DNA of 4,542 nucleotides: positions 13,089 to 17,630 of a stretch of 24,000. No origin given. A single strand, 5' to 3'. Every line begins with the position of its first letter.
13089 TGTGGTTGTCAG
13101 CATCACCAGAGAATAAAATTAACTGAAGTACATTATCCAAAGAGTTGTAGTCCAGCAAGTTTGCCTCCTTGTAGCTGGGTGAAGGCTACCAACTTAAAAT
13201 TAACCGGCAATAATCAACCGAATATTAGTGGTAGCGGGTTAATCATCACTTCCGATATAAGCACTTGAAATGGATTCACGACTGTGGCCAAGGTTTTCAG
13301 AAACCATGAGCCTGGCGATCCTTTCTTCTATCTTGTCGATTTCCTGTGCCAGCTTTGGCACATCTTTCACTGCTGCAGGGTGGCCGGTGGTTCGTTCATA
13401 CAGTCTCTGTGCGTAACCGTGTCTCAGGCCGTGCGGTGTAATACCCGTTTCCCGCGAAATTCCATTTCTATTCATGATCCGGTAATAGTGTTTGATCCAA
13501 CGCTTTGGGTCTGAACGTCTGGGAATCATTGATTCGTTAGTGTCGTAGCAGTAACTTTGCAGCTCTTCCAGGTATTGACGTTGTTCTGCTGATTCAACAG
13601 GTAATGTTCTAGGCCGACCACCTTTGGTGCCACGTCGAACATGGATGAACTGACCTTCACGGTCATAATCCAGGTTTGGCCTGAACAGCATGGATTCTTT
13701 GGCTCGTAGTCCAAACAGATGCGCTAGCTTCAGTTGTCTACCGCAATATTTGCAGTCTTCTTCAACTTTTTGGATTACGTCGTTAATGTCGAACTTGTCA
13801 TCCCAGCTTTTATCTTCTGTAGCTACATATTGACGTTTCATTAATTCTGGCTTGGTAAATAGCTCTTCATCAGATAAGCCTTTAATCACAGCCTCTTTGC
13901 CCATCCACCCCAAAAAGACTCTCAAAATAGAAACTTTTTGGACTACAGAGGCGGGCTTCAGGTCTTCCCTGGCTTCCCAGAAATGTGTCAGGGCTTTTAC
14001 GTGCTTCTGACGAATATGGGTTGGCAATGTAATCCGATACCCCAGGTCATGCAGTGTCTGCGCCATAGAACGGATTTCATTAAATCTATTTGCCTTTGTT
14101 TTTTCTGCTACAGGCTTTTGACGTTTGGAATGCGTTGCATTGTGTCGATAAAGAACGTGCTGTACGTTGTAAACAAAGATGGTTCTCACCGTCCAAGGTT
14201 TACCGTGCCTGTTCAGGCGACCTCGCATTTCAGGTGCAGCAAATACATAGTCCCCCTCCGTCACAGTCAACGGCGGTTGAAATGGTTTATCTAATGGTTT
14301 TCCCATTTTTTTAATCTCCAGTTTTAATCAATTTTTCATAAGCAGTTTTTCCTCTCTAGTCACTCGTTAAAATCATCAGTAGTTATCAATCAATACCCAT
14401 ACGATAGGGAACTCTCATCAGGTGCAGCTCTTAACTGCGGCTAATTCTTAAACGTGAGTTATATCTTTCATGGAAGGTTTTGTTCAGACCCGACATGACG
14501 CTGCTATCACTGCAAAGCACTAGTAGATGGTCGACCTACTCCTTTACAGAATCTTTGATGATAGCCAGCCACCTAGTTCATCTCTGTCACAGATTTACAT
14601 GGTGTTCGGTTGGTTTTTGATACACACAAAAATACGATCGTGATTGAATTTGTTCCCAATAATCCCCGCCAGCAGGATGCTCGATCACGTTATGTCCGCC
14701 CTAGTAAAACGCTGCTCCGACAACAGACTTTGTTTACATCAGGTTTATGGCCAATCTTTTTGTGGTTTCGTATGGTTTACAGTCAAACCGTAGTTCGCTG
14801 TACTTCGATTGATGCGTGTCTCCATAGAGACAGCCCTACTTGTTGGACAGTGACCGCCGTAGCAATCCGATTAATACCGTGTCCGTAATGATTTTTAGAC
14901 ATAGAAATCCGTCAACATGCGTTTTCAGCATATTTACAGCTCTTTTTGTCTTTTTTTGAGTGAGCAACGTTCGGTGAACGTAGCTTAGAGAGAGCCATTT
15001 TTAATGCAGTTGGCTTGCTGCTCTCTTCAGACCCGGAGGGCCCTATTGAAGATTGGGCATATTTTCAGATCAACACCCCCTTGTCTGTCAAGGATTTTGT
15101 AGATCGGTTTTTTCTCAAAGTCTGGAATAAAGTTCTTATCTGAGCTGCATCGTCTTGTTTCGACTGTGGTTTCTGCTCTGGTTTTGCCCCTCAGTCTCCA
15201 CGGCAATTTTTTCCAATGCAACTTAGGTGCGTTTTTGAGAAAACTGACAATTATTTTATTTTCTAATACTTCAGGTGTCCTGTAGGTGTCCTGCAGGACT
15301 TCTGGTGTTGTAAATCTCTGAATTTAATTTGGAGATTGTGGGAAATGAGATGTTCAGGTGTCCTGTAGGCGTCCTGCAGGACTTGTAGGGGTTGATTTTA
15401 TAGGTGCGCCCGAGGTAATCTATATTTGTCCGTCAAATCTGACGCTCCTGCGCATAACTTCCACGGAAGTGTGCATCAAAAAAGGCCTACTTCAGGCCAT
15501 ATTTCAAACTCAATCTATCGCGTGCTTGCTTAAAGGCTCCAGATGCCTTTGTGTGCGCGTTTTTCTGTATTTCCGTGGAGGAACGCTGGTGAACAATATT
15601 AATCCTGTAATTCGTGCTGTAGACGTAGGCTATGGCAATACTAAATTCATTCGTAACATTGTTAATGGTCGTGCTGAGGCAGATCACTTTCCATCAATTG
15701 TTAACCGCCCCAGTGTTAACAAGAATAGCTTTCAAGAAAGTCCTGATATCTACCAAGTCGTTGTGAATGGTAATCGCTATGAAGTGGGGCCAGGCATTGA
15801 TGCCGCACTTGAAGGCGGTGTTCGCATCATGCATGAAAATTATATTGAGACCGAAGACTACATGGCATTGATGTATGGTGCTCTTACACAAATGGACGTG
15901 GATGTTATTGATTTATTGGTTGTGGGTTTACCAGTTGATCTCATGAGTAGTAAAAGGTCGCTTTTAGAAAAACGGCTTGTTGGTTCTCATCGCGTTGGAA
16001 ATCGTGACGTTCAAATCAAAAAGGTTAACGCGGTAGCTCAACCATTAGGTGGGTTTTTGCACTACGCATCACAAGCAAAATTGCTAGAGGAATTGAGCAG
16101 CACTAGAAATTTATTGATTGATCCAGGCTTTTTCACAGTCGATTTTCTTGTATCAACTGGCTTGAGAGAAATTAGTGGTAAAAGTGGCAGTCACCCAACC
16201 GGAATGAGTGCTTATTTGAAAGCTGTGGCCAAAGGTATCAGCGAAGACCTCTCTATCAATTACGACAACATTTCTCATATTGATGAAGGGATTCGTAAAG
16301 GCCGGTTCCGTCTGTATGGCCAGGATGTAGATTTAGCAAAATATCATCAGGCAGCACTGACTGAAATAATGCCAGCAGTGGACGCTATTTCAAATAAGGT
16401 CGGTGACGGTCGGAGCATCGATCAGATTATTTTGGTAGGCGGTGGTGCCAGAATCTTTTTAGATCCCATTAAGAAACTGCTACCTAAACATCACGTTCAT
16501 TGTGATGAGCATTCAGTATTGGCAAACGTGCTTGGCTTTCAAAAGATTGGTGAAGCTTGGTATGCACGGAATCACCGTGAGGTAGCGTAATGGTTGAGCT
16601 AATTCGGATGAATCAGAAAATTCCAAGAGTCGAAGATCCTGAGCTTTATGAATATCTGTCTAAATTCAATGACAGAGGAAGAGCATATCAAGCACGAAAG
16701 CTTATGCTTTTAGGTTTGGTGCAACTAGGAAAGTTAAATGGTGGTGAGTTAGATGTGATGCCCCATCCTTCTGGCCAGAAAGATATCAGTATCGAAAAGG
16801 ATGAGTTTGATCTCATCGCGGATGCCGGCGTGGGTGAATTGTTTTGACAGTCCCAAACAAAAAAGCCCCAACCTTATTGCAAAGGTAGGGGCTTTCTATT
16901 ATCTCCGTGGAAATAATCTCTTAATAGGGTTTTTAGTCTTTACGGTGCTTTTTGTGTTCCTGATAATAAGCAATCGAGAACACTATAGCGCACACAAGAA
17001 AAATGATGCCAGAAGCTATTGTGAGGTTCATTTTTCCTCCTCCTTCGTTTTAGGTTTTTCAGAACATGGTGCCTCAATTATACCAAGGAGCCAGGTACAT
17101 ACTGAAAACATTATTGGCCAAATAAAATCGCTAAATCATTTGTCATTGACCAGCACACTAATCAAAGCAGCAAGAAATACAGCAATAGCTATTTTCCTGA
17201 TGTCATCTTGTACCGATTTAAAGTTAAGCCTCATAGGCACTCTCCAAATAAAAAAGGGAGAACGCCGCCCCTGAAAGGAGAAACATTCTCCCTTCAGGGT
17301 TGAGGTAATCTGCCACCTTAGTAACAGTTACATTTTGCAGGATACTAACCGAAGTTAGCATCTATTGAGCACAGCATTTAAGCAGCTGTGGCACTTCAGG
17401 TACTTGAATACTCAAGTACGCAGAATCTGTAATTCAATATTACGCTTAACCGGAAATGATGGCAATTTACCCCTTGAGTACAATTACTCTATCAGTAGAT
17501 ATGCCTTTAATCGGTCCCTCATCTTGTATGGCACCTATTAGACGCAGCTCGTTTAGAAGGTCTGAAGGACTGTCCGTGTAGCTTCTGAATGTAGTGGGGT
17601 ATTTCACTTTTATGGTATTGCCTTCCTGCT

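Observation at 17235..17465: Leader copy B: near-identical core, compensatory change in P3, and a good promoter abutting the relaxase-like gene stop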

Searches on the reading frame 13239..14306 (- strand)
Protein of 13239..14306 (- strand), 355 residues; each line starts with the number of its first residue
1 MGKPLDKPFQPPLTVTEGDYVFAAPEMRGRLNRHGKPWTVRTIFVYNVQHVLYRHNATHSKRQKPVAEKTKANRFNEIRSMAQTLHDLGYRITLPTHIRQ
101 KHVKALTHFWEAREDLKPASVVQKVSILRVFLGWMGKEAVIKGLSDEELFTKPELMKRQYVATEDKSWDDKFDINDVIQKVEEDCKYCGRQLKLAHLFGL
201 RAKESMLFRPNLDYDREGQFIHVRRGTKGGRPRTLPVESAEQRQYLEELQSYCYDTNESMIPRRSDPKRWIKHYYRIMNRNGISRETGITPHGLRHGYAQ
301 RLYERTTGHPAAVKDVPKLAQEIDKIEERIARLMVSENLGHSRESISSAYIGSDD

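Call 48: search_protein_families(library=ncbifam, max_evalue=0.01, proteins=[window:13239-14306:-])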
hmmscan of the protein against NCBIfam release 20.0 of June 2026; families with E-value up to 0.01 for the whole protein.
window:13239-14306:- (355 aa): 5 families
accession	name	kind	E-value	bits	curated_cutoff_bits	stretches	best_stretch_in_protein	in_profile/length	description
TIGR02224.1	recomb_XerC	equivalog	4.5e-07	29.5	335.15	1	59-305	6-252/295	tyrosine recombinase XerC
NF040815.2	recomb_XerA_Arch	equivalog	3.9e-06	26.6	220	1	95-306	35-230/263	site-specific tyrosine recombinase/integron integrase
TIGR02225.1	recomb_XerD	equivalog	0.00026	20.4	329.6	1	66-304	13-248/290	site-specific tyrosine recombinase XerD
NF001399.0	PRK00283.1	subfamily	0.00026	20.3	279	1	64-304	20-257/300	tyrosine recombinase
NF040693.1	recomb_GmtY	equivalog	0.0055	16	340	1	274-304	374-406/441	gamma-mobile-trio recombinase GmtY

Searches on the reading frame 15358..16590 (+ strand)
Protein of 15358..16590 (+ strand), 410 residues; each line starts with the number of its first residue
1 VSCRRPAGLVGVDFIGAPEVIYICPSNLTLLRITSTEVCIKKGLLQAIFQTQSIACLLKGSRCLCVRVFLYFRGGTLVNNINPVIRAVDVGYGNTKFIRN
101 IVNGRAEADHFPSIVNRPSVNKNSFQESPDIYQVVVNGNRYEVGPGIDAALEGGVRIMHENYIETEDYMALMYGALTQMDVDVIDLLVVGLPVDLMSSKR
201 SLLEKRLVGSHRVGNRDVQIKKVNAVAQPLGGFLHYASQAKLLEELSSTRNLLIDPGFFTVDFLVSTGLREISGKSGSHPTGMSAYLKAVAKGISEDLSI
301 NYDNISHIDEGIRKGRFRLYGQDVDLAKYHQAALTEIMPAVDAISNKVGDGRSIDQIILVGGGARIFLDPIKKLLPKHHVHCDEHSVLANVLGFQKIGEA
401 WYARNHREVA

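Call 25: search_protein_families(library=pfam, max_evalue=1, proteins=[window:15358-16590:+])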
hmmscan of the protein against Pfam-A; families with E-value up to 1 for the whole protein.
window:15358-16590:+ (410 aa): 4 families
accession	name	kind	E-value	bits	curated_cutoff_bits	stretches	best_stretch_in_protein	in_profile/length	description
PF17989.7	ALP_N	-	1.6e-28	100.2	26.3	1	87-231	1-148/148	Actin like proteins N terminal domain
PF21522.3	MreB-like_C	-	1.8e-10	41.9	27.8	1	253-370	1-120/123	Archaeal actin homologue MreB-like, C-terminal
PF21523.3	ParM_N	-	0.0055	17.2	27.4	1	250-394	6-156/159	Plasmid segregation protein ParM, C-terminal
PF24912.1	SH3_TNRC18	-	0.21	11.8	27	1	127-140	28-41/58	TNRC18-like,(4.1.1) SH3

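Call 48: search_protein_families(library=ncbifam, max_evalue=0.01, proteins=[window:15358-16590:+])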
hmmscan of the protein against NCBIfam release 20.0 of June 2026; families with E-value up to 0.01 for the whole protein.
window:15358-16590:+ (410 aa): 3 families
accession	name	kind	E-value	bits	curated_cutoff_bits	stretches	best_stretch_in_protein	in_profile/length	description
TIGR03739.1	PRTRC_D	hypoth_equivalog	3e-83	279.4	214.8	1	87-400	1-320/320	PRTRC system protein D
NF010498.0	PRK13917.1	equivalog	1.4e-20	73.9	417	1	87-400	6-336/344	plasmid segregation protein ParM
NF052678.1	morpho_FcmB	equivalog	4e-07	29.2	300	1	202-400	167-371/373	filament morphology actin-like protein FcmB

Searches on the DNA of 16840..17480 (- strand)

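Call 9: search_rna_families(source=window, start=16840, end=17480, threshold=evalue, max_evalue=10, show_alignments=3)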
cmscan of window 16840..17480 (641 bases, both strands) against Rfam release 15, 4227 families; matches with E-value up to 10: 25.
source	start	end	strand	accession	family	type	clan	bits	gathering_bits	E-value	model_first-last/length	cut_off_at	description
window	16856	16931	-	RF01859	Phe_leader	Cis-reg; leader;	-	22.2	55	0.32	1-125/125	no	Phenylalanine leader peptide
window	16840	16932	+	RF01459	rliE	Gene; sRNA;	-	20.5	90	0.59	121-222/222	5'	Listeria sRNA rliE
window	16848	16914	-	RF02362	Yfr10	Gene; sRNA;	-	19.8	43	2.7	1-78/78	no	Cyanobacterial functional RNA 10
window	17248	17296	-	RF04343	Plastid-psbA-2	Cis-reg;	CL00153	19.3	55.8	0.68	1-60/60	no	Plastid-psbA-2 3UTR RNA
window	16854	16930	-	RF02371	PyrG_leader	Cis-reg; leader;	-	19.2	65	7.1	1-78/78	no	PyrG leader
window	16852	16930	-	RF02425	SpF01_sRNA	Gene; sRNA;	-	19.1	55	7.2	1-80/80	no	Streptococcus sRNA SpF01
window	16864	16925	-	RF02844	RefA9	Gene; antisense;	-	18.8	49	3.1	1-64/64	no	Enterococcus sRNA A9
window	16855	16974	-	RF00515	PyrR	Cis-reg;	-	18.4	54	5.9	1-115/115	no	PyrR binding site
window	17248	17277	+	RF01360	CRISPR-DR47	Gene; CRISPR;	-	17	39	2.4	1-37/37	no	CRISPR RNA direct repeat element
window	16850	16935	+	RF01770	rimP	Cis-reg; leader;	-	16.5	47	6.3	22-102/102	no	Gammaprotebacteria rimP leader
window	16840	17009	-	RF01407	STnc560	Gene; sRNA;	-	16.4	55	0.51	1-205/214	3'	STnc560 Hfq binding RNA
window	16856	16919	-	RF01473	rli41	Gene; sRNA;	-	16.4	55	0.58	1-494/494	no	Listeria sRNA rli41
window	17262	17306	-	RF04106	mir-1303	Gene; miRNA;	-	16.4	107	3.7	20-64/85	no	mir-1303 microRNA precursor family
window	16853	16897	-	RF00489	ctRNA_p42d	Gene; antisense;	-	15.5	50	2.7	1-46/46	no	ctRNA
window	16859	16981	-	RF00506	Thr_leader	Cis-reg; leader;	-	15.5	55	3.5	1-118/118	no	Threonine operon leader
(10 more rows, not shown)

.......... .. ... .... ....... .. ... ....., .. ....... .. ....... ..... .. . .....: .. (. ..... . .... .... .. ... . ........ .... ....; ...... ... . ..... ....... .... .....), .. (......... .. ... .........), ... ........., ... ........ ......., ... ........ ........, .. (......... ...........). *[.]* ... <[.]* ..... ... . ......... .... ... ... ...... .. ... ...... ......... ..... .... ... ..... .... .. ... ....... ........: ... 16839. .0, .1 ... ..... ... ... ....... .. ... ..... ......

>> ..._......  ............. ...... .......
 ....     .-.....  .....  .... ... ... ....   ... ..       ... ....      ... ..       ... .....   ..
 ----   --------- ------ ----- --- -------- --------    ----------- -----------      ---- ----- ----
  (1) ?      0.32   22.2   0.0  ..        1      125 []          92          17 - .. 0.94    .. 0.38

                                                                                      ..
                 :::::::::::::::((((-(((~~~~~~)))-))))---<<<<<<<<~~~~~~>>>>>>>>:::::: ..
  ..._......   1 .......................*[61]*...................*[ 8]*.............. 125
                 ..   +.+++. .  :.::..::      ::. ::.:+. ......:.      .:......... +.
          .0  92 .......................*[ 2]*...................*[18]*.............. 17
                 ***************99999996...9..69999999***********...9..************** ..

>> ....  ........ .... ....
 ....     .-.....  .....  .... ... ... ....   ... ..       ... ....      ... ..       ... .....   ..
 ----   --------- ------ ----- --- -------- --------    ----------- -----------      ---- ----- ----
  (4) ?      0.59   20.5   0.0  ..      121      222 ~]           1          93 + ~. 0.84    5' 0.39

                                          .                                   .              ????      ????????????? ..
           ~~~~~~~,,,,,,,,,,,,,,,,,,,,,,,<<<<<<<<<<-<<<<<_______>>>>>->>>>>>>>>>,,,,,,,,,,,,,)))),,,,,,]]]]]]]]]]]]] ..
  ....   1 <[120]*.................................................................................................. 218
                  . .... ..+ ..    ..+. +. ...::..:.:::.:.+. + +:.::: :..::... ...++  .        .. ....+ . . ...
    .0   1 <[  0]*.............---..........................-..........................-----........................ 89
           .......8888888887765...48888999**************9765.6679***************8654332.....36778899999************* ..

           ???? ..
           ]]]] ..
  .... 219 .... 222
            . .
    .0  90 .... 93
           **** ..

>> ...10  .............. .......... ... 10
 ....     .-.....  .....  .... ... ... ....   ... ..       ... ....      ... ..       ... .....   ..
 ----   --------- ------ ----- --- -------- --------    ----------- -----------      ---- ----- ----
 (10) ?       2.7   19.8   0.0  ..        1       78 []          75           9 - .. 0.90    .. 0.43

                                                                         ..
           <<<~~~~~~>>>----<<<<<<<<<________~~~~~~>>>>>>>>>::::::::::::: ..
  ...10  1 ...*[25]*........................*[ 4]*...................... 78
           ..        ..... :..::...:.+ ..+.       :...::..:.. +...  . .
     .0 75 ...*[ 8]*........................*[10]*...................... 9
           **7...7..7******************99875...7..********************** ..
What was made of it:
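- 16856..16895 (-): 3' terminator of module B: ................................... Terminator-type Rfam noise hits fall here (call 9).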

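Call 12: search_dna_similar(query=window:17235-17440:-, collection=plasmids, mode=distant, max_rows=40)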
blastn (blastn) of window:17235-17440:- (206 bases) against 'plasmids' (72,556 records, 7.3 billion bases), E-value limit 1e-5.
Records with a match: 2; places in all: 4; records where one place covers at least 80% of the query: 2.
Best place of each record, by identity: 80-90% 2.
By first word of the organism name: Methylophaga 2.
By predicted mobility (MOB-suite, as given by PLSDB): non-mobilizable 2.
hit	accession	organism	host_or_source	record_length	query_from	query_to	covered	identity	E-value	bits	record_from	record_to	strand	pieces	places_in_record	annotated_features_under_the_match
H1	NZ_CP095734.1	Methylophaga pinxianii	pure culture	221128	1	206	100%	87.9%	1e-66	260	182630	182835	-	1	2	none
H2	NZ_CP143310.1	Methylophaga thalassica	cell culture,A deep sea sediment sample ...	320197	14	206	94%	82.1%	2e-45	189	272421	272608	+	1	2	none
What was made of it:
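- Tried and rejected: Plasmids gave only two Methylophaga megaplasmids (call 12).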

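Call 13: search_dna_similar(query=window:17235-17440:-, collection=phages, mode=distant, max_rows=20)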
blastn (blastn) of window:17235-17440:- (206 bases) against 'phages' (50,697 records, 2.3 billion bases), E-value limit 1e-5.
No match.
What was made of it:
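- Tried and rejected: Phages gave no match (call 13).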

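Call 14: get_annotated_region(hit=H1, flank=6000)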
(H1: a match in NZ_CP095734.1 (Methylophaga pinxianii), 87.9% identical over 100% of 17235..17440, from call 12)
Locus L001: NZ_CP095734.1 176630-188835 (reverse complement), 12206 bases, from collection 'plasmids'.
description: Methylophaga pinxianii strain TMB1265 plasmid pWTT2411, complete sequence
organism: Methylophaga pinxianii (NCBI taxid 2881052)
taxonomy: Bacteria; Pseudomonadota; Gammaproteobacteria; Thiotrichales; Piscirickettsiaceae; Methylophaga; Methylophaga pinxianii
host: -; source: pure culture; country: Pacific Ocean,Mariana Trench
typing (MOB-suite, as given by PLSDB): non-mobilizable
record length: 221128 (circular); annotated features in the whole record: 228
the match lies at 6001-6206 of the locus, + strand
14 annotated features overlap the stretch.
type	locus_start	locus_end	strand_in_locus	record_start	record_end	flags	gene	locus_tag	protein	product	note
CDS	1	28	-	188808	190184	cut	-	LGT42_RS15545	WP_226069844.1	pyridine nucleotide-disulfide oxidoreductase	-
CDS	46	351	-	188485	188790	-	-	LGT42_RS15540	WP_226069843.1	4Fe-4S dicluster domain-containing protein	-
CDS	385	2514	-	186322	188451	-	-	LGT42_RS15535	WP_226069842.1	molybdopterin oxidoreductase family protein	-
CDS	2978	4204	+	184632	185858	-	-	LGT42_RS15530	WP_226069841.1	TraI domain-containing protein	-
CDS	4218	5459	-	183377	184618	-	-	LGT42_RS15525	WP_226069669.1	transposase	-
CDS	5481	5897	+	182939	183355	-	tnpA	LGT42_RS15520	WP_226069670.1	IS200/IS605 family transposase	-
CDS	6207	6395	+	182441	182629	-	-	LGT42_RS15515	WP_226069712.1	hypothetical protein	-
CDS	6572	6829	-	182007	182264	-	-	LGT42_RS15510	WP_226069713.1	hypothetical protein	-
CDS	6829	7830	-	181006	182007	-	-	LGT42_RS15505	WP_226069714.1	PRTRC system protein D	-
CDS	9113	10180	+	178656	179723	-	-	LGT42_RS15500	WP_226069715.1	site-specific integrase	GO:0015074 - DNA integration [Evidence IEA]; GO:0006310 - DNA recombination [Evidence IEA]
CDS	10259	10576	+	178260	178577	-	-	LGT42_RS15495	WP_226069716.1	hypothetical protein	-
CDS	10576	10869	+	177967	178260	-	-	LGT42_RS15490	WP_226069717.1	hypothetical protein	-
CDS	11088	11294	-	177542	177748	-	-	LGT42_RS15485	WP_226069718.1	hypothetical protein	-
CDS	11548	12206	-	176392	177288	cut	-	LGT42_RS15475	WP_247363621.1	cation transporter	GO:0006812 - monoatomic cation transport [Evidence IEA]; GO:0055085 - transmembrane transport [Evidence IEA]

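Call 15: get_annotated_region(hit=H2, flank=6000)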
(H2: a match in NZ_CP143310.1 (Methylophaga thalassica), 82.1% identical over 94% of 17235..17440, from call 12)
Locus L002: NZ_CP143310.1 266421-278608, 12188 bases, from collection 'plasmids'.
description: Methylophaga thalassica strain IOM01 plasmid unnamed, complete sequence
organism: Methylophaga thalassica (NCBI taxid 40223)
taxonomy: Bacteria; Pseudomonadota; Gammaproteobacteria; Thiotrichales; Piscirickettsiaceae; Methylophaga; Methylophaga thalassica
host: -; source: cell culture,A deep sea sediment sample from the Central Indian Ridge; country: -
typing (MOB-suite, as given by PLSDB): non-mobilizable
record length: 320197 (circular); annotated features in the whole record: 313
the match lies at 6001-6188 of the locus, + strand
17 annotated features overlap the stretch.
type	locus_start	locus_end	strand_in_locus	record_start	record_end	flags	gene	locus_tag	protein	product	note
CDS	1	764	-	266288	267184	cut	-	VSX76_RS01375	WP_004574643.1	cation transporter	GO:0006812 - monoatomic cation transport [Evidence IEA]; GO:0055085 - transmembrane transport [Evidence IEA]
CDS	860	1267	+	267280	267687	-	cadR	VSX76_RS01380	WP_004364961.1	Cd(II)/Pb(II)-responsive transcriptional regulator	GO:0045893 - positive regulation of DNA-templated transcription [Evidence IEA]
CDS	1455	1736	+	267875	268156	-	-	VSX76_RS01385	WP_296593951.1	hypothetical protein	-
CDS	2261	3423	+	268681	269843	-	-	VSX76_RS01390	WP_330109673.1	IS3 family transposase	-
CDS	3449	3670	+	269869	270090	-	-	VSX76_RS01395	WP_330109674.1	hypothetical protein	-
CDS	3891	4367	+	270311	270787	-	-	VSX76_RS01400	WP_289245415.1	hypothetical protein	-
CDS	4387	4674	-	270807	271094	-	-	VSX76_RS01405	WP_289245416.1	type II toxin-antitoxin system RelE/ParE family toxin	GO:0030541 - plasmid partitioning [Evidence IEA]; GO:0051290 - protein heterotetramerization [Evidence IEA]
CDS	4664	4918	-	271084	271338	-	-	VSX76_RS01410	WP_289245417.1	type II toxin-antitoxin system prevent-host-death family antitoxin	GO:0008219 - cell death [Evidence IEA]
CDS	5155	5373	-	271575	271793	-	-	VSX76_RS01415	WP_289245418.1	hypothetical protein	-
CDS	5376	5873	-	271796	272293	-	-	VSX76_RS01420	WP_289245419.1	hypothetical protein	-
CDS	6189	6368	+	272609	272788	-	-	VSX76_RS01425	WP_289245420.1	hypothetical protein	-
CDS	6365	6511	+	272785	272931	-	-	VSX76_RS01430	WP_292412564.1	hypothetical protein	-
CDS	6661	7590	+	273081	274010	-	-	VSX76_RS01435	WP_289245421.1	DUF2971 domain-containing protein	-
CDS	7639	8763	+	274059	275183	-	-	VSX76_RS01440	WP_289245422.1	hypothetical protein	-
CDS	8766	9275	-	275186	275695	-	-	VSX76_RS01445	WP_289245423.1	RES family NAD+ phosphorylase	-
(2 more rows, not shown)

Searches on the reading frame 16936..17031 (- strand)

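Call 25: search_protein_families(library=pfam, max_evalue=1, proteins=[window:16936-17031:-])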
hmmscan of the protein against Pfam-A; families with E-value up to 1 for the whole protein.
seq(32 aa): 3 families
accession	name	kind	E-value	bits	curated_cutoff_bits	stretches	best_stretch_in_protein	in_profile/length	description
PF15038.11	Jiraiya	-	0.012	15.6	27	1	4-30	139-165/169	Jiraiya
PF24417.1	DUF7549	-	0.07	13.4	27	1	6-29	85-108/166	Family of unknown function (DUF7549)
PF16020.10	Deltameth_res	-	0.81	10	27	1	2-21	22-41/52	Deltamethrin resistance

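Call 26: search_protein_families(library=phrogs, max_evalue=1, proteins=[window:16936-17031:-])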
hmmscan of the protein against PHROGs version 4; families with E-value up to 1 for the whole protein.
seq(32 aa): 5 families
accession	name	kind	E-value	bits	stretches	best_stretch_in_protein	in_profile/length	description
phrog_15605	-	unknown function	3.5e-05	24.8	1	5-31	43-69/74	-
phrog_25022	-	unknown function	0.018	16.5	1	9-29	13-33/49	-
phrog_34629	-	unknown function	0.042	15.2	1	2-24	7-29/65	-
phrog_26666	-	unknown function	0.044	15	1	5-32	34-61/63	-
phrog_13734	-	unknown function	0.24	12.6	1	6-28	15-38/57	-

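Call 82: search_protein_families(library=padloc, max_evalue=0.001, proteins=[window:16936-17031:-])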
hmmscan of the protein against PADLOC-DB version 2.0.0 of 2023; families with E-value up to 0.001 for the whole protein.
seq(32 aa): 0 families
